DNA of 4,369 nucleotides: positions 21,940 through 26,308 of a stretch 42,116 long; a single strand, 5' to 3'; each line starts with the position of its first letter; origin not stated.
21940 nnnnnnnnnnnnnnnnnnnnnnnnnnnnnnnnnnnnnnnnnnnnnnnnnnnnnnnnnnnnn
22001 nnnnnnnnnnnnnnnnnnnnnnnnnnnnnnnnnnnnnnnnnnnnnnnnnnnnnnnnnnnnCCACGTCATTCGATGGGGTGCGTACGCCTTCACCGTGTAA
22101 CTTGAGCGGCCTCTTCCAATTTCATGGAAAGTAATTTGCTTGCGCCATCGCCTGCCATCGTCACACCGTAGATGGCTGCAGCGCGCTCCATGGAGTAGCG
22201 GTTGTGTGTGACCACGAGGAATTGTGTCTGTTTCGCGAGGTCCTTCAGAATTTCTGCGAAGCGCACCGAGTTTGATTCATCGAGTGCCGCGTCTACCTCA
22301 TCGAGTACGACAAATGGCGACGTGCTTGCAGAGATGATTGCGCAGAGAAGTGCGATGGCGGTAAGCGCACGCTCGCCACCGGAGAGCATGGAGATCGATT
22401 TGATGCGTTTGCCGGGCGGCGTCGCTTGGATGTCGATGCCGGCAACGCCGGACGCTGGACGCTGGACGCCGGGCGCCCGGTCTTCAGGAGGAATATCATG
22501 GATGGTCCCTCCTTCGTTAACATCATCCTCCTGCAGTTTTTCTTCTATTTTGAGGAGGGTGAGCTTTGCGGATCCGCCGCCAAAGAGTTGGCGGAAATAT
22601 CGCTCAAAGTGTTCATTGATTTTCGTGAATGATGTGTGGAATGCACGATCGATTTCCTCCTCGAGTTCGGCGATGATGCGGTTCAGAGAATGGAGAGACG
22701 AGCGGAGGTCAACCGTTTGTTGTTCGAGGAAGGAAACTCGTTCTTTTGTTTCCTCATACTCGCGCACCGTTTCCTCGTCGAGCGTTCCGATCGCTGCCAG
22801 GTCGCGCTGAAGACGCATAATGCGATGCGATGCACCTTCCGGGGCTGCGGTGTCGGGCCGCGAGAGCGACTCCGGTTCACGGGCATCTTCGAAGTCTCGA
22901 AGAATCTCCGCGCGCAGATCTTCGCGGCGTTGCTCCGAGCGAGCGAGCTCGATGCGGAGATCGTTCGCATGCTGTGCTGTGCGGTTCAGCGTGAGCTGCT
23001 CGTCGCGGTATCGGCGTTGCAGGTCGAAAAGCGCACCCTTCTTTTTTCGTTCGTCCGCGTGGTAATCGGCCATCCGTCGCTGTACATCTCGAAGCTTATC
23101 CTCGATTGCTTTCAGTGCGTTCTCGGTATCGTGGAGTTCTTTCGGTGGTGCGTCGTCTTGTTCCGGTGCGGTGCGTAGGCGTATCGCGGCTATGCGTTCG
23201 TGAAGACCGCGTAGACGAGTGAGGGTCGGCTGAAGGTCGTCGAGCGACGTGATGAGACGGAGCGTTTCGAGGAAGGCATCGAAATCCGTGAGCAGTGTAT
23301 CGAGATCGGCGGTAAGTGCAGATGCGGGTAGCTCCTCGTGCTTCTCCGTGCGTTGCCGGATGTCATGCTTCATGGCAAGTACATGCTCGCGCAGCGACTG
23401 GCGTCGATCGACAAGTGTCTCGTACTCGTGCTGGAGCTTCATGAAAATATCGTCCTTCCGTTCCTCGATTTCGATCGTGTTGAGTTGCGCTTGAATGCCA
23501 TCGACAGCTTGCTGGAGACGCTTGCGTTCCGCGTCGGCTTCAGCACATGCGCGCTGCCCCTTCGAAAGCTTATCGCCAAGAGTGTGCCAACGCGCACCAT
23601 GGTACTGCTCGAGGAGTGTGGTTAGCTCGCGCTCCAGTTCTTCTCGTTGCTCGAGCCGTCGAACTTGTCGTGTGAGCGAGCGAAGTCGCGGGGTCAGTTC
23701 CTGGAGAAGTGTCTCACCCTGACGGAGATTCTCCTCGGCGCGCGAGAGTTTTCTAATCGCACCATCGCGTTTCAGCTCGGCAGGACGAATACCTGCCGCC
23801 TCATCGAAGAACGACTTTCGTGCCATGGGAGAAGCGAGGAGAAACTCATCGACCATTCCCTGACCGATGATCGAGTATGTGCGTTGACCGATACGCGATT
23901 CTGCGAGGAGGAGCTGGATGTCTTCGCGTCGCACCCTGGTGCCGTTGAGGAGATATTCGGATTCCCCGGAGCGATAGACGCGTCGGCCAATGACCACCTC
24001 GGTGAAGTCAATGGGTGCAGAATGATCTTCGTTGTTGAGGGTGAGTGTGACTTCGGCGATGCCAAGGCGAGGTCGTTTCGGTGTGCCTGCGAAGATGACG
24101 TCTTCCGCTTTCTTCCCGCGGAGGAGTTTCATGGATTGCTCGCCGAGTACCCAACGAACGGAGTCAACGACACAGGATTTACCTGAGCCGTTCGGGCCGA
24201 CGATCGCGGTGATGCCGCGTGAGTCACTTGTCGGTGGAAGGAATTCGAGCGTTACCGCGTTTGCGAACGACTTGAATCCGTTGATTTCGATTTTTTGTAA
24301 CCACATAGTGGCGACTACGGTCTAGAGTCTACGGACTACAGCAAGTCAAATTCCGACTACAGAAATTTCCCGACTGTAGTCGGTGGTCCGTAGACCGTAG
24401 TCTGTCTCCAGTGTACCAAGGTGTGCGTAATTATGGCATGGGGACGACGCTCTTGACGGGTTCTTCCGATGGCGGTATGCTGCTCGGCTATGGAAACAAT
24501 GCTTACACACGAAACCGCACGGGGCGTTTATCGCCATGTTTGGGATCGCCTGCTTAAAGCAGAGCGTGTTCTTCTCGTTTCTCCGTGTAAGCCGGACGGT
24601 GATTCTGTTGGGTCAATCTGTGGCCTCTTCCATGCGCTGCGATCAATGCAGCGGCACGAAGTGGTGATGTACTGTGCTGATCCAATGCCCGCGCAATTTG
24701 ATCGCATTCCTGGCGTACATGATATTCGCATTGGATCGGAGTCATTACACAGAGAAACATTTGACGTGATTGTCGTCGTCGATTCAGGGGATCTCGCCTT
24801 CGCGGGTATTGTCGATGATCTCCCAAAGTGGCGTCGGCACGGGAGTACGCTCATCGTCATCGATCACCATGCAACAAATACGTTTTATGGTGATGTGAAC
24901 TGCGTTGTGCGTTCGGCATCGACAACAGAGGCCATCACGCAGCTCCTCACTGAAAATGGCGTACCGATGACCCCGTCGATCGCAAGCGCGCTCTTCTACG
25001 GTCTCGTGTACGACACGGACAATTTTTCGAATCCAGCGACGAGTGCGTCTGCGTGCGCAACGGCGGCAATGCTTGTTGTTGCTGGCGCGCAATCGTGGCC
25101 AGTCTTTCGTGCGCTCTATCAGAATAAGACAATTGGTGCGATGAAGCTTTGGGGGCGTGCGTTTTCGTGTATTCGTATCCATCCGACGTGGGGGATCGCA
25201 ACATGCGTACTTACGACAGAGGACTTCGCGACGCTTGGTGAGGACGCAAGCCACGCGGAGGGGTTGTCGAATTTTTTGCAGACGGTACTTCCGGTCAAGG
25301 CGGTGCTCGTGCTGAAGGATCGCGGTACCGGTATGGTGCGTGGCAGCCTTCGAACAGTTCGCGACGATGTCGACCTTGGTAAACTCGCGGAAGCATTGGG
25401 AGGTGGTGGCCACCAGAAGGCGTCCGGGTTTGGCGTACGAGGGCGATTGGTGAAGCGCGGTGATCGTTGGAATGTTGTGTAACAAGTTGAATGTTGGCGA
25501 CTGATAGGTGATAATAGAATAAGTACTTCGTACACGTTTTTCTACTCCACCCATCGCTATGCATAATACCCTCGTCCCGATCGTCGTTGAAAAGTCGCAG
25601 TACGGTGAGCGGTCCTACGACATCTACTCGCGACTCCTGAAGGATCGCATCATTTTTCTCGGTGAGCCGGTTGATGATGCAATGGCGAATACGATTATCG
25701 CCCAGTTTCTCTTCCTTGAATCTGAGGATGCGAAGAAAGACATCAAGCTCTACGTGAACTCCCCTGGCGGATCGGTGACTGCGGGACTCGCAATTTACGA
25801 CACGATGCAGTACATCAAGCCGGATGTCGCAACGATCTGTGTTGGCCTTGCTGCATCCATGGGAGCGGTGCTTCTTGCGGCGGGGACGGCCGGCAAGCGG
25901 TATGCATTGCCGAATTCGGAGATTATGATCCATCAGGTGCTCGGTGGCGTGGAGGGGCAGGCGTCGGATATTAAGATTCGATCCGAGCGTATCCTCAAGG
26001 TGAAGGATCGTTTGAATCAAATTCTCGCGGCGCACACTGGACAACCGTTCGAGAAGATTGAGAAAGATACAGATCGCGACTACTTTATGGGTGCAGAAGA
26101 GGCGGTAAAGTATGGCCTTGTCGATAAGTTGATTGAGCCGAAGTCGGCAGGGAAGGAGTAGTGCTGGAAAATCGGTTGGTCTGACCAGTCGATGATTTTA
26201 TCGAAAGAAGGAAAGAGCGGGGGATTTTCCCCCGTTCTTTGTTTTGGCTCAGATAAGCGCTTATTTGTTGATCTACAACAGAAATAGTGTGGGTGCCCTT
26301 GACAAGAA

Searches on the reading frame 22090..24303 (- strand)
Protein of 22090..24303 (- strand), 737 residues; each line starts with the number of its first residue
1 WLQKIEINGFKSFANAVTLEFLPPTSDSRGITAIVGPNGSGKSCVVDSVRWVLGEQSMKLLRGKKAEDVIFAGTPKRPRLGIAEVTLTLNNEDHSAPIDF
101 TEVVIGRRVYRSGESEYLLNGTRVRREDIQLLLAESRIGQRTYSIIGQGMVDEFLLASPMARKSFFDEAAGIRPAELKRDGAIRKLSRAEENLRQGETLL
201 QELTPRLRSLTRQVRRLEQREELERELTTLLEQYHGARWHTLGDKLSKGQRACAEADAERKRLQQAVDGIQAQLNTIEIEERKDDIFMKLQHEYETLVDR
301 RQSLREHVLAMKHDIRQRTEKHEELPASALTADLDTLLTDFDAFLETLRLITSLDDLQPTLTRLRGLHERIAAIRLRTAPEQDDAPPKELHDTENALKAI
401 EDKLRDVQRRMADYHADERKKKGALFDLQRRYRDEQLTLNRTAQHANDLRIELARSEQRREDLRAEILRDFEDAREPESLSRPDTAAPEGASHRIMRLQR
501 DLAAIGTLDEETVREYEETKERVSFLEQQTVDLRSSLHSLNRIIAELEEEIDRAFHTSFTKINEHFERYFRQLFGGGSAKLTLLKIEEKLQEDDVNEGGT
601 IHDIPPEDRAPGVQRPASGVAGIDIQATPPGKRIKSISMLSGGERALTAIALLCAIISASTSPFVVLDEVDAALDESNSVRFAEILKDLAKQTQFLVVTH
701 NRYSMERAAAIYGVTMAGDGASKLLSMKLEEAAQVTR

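Call 13: search_protein_families(library=pfam, proteins=[window:22090-24303:-], max_evalue=0.001)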
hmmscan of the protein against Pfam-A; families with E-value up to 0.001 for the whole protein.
window:22090-24303:- (737 aa): 6 families
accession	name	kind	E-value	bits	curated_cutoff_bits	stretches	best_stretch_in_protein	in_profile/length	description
PF02463.25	SMC_N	-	1.7e-65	221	40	1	2-722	2-219/220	RecF/RecN/SMC N terminal domain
PF13476.12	AAA_23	-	1.2e-16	62.4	27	1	4-233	1-199/201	AAA domain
PF13304.12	AAA_21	-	7.6e-13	49.6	27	2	501-703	87-301/304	AAA domain, putative AbiEii toxin, Type IV TA system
PF13175.12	AAA_15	-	3.4e-08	33.9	32.1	1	2-56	3-50/374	AAA ATPase domain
PF00005.33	ABC_tran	-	1.6e-06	29.2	25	0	31-49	13-31/137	ABC transporter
PF13555.12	AAA_29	-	6.1e-05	23.1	27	1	27-53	20-46/61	P-loop containing region of AAA domain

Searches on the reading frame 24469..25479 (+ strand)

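Call 13: search_protein_families(library=pfam, proteins=[window:24469-25479:+], max_evalue=0.001)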
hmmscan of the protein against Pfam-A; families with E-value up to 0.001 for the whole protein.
window:24469-25479:+ (337 aa): 2 families
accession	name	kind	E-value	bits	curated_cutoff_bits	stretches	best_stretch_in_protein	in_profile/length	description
PF01368.27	DHH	-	4.4e-14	53.3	28.1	1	34-178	2-124/125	DHH family, N-terminal domain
PF02272.25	DHHA1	-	2.8e-08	34.6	25.9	1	257-324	12-84/102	DHHA1 domain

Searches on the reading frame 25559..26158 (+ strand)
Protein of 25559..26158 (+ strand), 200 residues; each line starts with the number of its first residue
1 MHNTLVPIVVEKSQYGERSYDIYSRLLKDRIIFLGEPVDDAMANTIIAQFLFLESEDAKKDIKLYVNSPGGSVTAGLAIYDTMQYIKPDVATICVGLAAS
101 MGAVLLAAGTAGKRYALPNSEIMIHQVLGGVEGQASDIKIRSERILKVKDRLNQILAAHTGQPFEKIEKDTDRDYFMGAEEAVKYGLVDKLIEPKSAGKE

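Call 13: search_protein_families(library=pfam, proteins=[window:25559-26158:+], max_evalue=0.001)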
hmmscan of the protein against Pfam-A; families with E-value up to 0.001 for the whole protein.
window:25559-26158:+ (200 aa): 1 family
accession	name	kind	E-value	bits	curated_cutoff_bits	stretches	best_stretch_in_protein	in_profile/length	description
PF00574.28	CLP_protease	-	1.2e-86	289.7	20.2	1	16-194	3-181/182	Clp protease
